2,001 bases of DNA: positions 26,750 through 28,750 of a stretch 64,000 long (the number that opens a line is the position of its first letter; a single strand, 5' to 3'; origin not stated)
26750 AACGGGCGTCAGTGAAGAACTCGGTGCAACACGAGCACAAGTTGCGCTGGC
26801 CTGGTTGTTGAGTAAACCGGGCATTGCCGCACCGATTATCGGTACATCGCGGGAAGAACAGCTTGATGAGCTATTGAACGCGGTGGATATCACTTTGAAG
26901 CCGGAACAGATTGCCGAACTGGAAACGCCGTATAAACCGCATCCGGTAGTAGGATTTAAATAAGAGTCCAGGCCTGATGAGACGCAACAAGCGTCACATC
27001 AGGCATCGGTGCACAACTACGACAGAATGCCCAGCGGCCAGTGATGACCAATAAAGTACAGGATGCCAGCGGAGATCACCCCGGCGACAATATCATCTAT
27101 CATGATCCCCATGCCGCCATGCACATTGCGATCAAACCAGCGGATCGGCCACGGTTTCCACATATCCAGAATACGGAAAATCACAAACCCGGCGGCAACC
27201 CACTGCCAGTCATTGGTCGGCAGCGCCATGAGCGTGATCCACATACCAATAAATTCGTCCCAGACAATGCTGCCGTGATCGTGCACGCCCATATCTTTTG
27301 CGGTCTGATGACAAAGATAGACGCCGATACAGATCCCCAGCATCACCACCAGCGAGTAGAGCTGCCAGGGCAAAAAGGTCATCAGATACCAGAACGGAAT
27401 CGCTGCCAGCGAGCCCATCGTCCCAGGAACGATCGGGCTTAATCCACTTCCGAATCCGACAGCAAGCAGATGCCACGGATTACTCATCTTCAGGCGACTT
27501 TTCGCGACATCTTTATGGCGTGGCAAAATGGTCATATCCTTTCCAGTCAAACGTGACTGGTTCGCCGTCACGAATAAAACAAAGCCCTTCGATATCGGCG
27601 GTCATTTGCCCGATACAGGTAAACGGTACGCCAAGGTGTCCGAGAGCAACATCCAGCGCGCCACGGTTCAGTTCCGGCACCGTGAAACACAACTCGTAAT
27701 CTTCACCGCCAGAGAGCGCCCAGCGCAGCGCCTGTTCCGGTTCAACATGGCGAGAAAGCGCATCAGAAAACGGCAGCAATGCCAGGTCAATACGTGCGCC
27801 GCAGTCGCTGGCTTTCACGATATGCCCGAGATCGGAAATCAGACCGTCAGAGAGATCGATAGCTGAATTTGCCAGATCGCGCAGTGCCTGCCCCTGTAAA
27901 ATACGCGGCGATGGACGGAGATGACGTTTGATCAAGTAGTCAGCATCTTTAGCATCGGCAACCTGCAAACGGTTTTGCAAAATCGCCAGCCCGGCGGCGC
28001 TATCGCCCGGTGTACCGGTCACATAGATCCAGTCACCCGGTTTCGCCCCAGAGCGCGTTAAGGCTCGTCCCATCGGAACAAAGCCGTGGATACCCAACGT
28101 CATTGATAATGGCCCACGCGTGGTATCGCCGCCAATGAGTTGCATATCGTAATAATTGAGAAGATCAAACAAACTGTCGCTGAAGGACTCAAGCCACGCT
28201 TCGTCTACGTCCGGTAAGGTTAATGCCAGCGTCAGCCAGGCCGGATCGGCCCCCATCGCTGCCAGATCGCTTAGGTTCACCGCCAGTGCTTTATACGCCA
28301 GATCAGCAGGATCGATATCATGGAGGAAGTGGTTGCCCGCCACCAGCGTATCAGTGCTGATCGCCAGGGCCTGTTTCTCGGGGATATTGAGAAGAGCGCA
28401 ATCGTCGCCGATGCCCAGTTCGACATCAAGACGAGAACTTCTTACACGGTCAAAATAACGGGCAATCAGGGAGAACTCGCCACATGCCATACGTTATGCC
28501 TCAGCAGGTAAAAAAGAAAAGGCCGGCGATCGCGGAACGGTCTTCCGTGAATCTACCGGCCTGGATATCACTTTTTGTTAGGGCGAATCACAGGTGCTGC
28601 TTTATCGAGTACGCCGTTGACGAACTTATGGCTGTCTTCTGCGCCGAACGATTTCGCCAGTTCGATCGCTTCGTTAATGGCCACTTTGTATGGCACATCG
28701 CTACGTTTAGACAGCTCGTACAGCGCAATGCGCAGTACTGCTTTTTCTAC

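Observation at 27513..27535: thiL and pgpA overlap by 23 nt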

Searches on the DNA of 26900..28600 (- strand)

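Call 6: search_dna_similar(query=window:26900-28600:-, collection=ecoli_genomes, mode=near, max_rows=10)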
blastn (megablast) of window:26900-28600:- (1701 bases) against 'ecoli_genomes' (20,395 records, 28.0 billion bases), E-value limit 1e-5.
Records with a match: 5425; places in all: 6007; records where one place covers at least 80% of the query: 5424.
Genomes with a match: 5425 of 5426; with a place that covers at least 80% of the query: 5424. Places per genome that has any: lowest 1, median 1, highest 3. On chromosomes: 6006 places; on plasmids: 1.
Best place of each record, by identity: >=99% 859; 95-99% 4554; 80-90% 12.
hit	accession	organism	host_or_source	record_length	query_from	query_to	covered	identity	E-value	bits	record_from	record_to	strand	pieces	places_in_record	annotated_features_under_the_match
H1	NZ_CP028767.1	Escherichia coli strain A7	Orangutan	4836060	1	1701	100%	100.0%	0e+0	3142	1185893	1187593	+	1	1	thiL: thiamine-phosphate kinase | pgpA: phosphatidylglycerophosphatase A | yajO: 1-deoxyxylulose-5-phosphate synthase YajO | nusB: transcription antitermination factor NusB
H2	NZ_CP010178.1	Escherichia coli strain H15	not applicable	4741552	1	1701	100%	99.9%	0e+0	3131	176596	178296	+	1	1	thiL: thiamine-phosphate kinase | pgpA: phosphatidylglycerophosphatase A | yajO: 1-deoxyxylulose-5-phosphate synthase YajO | nusB: transcription antitermination factor NusB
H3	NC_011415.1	Escherichia coli SE11 strain SE11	-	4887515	1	1701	100%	99.9%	0e+0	3131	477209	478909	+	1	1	thiL: thiamine-phosphate kinase | pgpA: phosphatidylglycerophosphatase A | yajO: 1-deoxyxylulose-5-phosphate synthase YajO | nusB: transcription antitermination factor NusB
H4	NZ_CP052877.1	Escherichia coli strain C21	chicken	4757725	1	1701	100%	99.9%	0e+0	3131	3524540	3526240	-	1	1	thiL: thiamine-phosphate kinase | pgpA: phosphatidylglycerophosphatase A | yajO: 1-deoxyxylulose-5-phosphate synthase YajO | nusB: transcription antitermination factor NusB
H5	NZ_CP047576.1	Escherichia coli strain 94EC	Homo sapiens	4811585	1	1701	100%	99.9%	0e+0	3131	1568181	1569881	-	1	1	thiL: thiamine-phosphate kinase | pgpA: phosphatidylglycerophosphatase A | yajO: 1-deoxyxylulose-5-phosphate synthase YajO | nusB: transcription antitermination factor NusB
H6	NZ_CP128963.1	Escherichia coli strain TUM1887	missing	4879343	1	1701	100%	99.9%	0e+0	3131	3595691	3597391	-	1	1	thiL: thiamine-phosphate kinase | pgpA: phosphatidylglycerophosphatase A | yajO: 1-deoxyxylulose-5-phosphate synthase YajO | nusB: transcription antitermination factor NusB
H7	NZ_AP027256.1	Escherichia coli strain JNE141411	Homo sapiens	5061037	1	1701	100%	99.9%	0e+0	3131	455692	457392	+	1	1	thiL: thiamine-phosphate kinase | pgpA: phosphatidylglycerophosphatase A | yajO: 1-deoxyxylulose-5-phosphate synthase YajO | nusB: transcription antitermination factor NusB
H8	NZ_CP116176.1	Escherichia coli strain DETEC-E601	sink countertop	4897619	1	1701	100%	99.9%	0e+0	3131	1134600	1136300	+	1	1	thiL: thiamine-phosphate kinase | pgpA: phosphatidylglycerophosphatase A | yajO: 1-deoxyxylulose-5-phosphate synthase YajO | nusB: transcription antitermination factor NusB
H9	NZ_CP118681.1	Escherichia coli strain HZDC01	ostriches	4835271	1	1701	100%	99.9%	0e+0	3131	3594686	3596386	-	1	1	thiL: thiamine-phosphate kinase | pgpA: phosphatidylglycerophosphatase A | yajO: 1-deoxyxylulose-5-phosphate synthase YajO | nusB: transcription antitermination factor NusB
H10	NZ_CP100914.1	Escherichia coli strain ET761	Hoplobatrachus rugulosus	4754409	1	1701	100%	99.9%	0e+0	3131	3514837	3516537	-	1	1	thiL: thiamine-phosphate kinase | pgpA: phosphatidylglycerophosphatase A | yajO: 1-deoxyxylulose-5-phosphate synthase YajO | nusB: transcription antitermination factor NusB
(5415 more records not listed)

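Call 7: get_annotated_region(hit=H1, flank=3500)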
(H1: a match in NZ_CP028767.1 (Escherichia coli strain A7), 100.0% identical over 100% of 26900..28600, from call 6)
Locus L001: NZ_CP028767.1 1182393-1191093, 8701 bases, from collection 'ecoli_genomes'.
description: Escherichia coli strain A7 chromosome, complete genome
organism: Escherichia coli strain A7 (NCBI taxid 562)
replicon: chromosome; assembly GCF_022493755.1
host: Orangutan; source: feces; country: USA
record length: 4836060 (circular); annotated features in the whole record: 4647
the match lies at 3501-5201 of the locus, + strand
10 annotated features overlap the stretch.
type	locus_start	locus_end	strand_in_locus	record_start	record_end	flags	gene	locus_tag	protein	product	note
CDS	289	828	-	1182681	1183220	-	yajI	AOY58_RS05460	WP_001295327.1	DUF3251 domain-containing protein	-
CDS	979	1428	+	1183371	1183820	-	nrdR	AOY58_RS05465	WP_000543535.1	transcriptional regulator NrdR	-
CDS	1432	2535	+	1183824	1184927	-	ribD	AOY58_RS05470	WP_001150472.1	bifunctional diaminohydroxyphosphoribosylaminopyrimidine deaminase/5-amino-6-(5-phosphoribosylamino)uracil reductase RibD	-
CDS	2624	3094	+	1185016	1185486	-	ribH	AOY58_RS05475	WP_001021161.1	6,7-dimethyl-8-ribityllumazine synthase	-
CDS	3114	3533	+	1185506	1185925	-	nusB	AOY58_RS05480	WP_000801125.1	transcription antitermination factor NusB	-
CDS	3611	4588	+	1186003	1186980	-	thiL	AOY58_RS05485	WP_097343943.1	thiamine-phosphate kinase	-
CDS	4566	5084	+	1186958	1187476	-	pgpA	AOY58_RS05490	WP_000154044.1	phosphatidylglycerophosphatase A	-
CDS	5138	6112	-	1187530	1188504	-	yajO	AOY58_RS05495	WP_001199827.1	1-deoxyxylulose-5-phosphate synthase YajO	-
CDS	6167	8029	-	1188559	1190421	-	dxs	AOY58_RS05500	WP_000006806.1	1-deoxy-D-xylulose-5-phosphate synthase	-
CDS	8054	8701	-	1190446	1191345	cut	ispA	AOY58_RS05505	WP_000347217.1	(2E,6E)-farnesyl diphosphate synthase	-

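Call 30: search_dna_similar(query=window:27496-27585:-, collection=ecoli_genomes, mode=near, max_rows=12, rows=spread)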
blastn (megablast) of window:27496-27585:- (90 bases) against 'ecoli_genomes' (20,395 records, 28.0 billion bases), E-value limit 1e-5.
Records with a match: 5422; places in all: 5422; records where one place covers at least 80% of the query: 5422.
Genomes with a match: 5422 of 5426; with a place that covers at least 80% of the query: 5422. Places per genome that has any: lowest 1, median 1, highest 1. On chromosomes: 5421 places; on plasmids: 1.
Best place of each record, by identity: >=99% 1; 95-99% 5415; 90-95% 6.
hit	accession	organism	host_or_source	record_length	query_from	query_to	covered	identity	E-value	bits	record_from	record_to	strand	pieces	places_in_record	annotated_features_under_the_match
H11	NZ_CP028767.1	Escherichia coli strain A7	Orangutan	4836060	1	90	100%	100.0%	7e-39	167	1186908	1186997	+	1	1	thiL: thiamine-phosphate kinase | pgpA: phosphatidylglycerophosphatase A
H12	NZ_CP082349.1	Escherichia coli strain AL.H8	Urban freshwater pond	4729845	1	90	100%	98.9%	3e-37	161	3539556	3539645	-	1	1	thiL: thiamine-phosphate kinase | pgpA: phosphatidylglycerophosphatase A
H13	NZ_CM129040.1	Escherichia coli strain 401651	Homo sapiens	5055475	1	90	100%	98.9%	3e-37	161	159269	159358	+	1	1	thiL: thiamine-phosphate kinase | pgpA: phosphatidylglycerophosphatase A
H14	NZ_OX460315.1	Escherichia coli strain EC0880B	Derived from parental isolate EC0880B ...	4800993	1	90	100%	98.9%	3e-37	161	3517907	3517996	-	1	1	thiL: thiamine-phosphate kinase | pgpA: phosphatidylglycerophosphatase A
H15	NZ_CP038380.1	Escherichia coli O157:H7 strain E32511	Homo sapiens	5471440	1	90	100%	97.8%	2e-35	156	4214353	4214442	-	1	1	thiL: thiamine-phosphate kinase | pgpA: phosphatidylglycerophosphatase A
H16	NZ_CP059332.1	Escherichia coli strain MS10860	Homo sapiens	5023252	1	90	100%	97.8%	2e-35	156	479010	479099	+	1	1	thiL: thiamine-phosphate kinase | pgpA: phosphatidylglycerophosphatase A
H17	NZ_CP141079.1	Escherichia coli strain KE54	Homo sapiens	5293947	1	90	100%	97.8%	2e-35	156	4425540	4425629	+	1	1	thiL: thiamine-phosphate kinase | pgpA: phosphatidylglycerophosphatase A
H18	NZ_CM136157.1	Escherichia coli strain PRO_A-1474-6M-A_ESBL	Homo sapiens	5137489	1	90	100%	97.8%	2e-35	156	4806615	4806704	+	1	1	thiL: thiamine-phosphate kinase | pgpA: phosphatidylglycerophosphatase A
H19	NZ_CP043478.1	Escherichia coli strain ST130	Yak feces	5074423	1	90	100%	96.7%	7e-34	150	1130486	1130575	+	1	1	thiL: thiamine-phosphate kinase | pgpA: phosphatidylglycerophosphatase A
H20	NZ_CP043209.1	Escherichia coli O16:H48 strain PG20180052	mouse gut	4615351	1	90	100%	95.6%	3e-32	145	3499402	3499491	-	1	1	thiL: thiamine-phosphate kinase | pgpA: phosphatidylglycerophosphatase A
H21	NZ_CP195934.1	Escherichia coli strain F3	Raw wastewater influent sample from the ...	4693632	1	90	100%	95.6%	3e-32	145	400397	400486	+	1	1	thiL: thiamine-phosphate kinase | pgpA: phosphatidylglycerophosphatase A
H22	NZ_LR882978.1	Escherichia coli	-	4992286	7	90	93%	96.4%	2e-30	139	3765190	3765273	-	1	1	thiL: thiamine-phosphate kinase | pgpA: phosphatidylglycerophosphatase A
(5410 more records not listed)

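Call 32: get_annotated_region(hit=H12, flank=30)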
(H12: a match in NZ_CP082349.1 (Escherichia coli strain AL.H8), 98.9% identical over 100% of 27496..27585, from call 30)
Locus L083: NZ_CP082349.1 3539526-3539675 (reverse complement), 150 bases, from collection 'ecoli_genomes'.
description: Escherichia coli strain AL.H8 chromosome, complete genome
organism: Escherichia coli strain AL.H8 (NCBI taxid 562)
replicon: chromosome; assembly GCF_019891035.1
host: -; source: Urban freshwater pond; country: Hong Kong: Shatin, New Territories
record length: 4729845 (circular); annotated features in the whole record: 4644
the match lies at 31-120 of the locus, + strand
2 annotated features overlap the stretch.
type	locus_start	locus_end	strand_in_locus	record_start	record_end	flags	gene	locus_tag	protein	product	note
CDS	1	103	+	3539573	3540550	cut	thiL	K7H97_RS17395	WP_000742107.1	thiamine-phosphate kinase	-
CDS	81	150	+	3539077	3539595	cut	pgpA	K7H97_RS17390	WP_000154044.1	phosphatidylglycerophosphatase A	-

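Call 33: get_annotated_region(hit=H15, flank=30)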
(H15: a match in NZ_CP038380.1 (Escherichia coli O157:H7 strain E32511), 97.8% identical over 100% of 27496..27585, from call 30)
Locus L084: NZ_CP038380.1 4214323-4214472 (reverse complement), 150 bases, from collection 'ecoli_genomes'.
description: Escherichia coli O157:H7 strain E32511 chromosome, complete genome
organism: Escherichia coli O157:H7 strain E32511 (NCBI taxid 83334)
replicon: chromosome; assembly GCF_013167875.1
host: Homo sapiens; source: missing; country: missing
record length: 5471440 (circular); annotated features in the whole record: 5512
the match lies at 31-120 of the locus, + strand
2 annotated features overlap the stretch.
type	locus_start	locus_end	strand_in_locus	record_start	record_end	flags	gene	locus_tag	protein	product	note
CDS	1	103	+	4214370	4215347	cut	thiL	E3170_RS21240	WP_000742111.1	thiamine-phosphate kinase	-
CDS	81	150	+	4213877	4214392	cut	pgpA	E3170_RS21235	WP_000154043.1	phosphatidylglycerophosphatase A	-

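Call 34: get_annotated_region(hit=H19, flank=30)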
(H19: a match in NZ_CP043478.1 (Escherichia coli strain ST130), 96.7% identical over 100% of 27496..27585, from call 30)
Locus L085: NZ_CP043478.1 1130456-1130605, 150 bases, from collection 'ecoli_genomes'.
description: Escherichia coli strain ST130 chromosome, complete genome
organism: Escherichia coli strain ST130 (NCBI taxid 562)
replicon: chromosome; assembly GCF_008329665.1
host: -; source: Yak feces; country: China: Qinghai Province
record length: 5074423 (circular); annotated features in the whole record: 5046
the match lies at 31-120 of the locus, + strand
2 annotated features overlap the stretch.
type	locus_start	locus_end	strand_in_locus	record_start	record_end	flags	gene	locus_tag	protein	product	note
CDS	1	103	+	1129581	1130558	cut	thiL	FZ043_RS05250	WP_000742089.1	thiamine-phosphate kinase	-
CDS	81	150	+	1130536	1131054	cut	pgpA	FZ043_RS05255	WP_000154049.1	phosphatidylglycerophosphatase A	-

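Call 35: get_annotated_region(hit=H22, flank=30)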
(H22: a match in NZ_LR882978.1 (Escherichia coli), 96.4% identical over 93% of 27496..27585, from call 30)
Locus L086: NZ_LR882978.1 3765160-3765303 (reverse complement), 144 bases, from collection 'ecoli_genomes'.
description: Escherichia coli isolate L3_CS7_E2980 chromosome 1, complete sequence
organism: Escherichia coli (NCBI taxid 562)
replicon: chromosome; assembly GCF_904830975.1
host: -; source: -; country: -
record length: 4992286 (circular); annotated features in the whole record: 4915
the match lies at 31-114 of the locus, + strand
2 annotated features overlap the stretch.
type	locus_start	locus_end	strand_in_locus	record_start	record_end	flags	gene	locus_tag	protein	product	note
CDS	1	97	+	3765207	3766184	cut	thiL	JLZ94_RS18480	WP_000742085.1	thiamine-phosphate kinase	-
CDS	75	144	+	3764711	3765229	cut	pgpA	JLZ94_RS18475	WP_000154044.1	phosphatidylglycerophosphatase A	-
